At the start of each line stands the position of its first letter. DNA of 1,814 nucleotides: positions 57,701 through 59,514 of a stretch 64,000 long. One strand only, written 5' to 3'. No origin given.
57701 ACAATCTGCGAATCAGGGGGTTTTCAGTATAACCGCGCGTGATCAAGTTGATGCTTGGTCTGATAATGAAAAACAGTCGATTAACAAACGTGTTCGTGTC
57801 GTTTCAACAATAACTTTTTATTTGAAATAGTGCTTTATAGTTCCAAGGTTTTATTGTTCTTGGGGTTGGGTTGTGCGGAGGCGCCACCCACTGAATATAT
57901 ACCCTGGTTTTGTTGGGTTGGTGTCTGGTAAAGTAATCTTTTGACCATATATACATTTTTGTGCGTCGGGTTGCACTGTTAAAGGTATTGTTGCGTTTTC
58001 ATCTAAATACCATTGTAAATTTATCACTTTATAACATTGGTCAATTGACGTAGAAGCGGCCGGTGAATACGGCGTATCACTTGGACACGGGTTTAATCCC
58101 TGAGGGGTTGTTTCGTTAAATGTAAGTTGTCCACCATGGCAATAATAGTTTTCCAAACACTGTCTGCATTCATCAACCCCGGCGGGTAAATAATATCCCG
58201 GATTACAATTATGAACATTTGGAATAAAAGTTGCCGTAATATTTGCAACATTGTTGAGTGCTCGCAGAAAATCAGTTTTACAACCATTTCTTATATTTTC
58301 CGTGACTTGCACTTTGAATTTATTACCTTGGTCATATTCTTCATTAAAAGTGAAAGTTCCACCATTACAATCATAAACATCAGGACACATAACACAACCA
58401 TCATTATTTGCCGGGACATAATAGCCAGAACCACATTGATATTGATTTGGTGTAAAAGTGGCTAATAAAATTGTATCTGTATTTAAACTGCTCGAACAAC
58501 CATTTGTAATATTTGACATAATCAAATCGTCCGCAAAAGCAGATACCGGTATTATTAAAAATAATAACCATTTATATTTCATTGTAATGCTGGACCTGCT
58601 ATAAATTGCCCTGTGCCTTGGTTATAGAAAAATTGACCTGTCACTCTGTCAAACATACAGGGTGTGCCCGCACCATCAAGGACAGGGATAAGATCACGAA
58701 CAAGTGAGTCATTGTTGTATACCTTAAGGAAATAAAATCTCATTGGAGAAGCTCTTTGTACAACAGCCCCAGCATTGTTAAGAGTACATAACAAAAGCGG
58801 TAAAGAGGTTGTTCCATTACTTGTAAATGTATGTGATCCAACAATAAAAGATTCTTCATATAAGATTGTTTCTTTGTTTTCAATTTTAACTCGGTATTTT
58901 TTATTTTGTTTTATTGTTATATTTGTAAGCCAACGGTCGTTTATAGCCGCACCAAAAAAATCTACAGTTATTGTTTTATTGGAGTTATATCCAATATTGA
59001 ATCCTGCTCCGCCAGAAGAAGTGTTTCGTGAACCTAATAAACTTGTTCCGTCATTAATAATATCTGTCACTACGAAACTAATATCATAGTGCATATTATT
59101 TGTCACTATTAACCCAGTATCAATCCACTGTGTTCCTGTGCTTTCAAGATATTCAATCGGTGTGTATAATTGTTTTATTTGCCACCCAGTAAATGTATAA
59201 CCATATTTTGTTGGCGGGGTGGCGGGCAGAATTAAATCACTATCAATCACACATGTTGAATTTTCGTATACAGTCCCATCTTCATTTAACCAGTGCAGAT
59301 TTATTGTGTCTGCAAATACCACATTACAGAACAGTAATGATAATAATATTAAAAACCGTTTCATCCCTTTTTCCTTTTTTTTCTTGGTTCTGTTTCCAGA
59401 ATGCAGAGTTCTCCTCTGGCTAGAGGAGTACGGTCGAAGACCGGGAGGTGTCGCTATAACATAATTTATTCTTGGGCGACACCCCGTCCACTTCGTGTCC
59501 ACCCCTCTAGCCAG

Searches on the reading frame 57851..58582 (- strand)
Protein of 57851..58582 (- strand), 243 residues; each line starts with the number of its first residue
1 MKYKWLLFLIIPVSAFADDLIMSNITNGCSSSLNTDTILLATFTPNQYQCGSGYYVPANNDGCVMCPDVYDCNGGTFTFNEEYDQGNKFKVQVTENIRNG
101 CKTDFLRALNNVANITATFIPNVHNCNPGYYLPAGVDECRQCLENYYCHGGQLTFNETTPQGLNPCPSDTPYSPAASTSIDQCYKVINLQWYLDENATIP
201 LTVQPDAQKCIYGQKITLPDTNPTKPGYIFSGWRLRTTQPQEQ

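Call 17: search_protein_families(library=pfam, proteins=[window:57851-58582:-], max_evalue=0.01)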
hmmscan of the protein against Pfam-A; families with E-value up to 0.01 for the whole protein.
window:57851-58582:- (243 aa): 1 family
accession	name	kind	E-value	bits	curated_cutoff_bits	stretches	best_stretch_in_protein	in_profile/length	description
PF09479.16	Flg_new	-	7.8e-07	29.6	27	1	207-235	13-40/65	Listeria-Bacteroides repeat domain (List_Bact_rpt)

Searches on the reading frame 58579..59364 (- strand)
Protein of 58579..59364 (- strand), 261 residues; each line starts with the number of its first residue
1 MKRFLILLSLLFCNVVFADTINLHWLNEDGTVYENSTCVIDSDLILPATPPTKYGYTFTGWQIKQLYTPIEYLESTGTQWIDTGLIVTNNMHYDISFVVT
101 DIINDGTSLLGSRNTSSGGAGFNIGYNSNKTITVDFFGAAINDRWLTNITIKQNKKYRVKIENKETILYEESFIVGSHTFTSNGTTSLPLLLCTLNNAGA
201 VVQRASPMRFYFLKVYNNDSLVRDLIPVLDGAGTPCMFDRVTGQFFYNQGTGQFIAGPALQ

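Call 17: search_protein_families(library=pfam, proteins=[window:58579-59364:-], max_evalue=0.01)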
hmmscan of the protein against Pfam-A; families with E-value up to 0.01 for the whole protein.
window:58579-59364:- (261 aa): 1 family
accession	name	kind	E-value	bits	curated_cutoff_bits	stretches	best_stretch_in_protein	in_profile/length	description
PF09479.16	Flg_new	-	0.00065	20.2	27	1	29-68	8-45/65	Listeria-Bacteroides repeat domain (List_Bact_rpt)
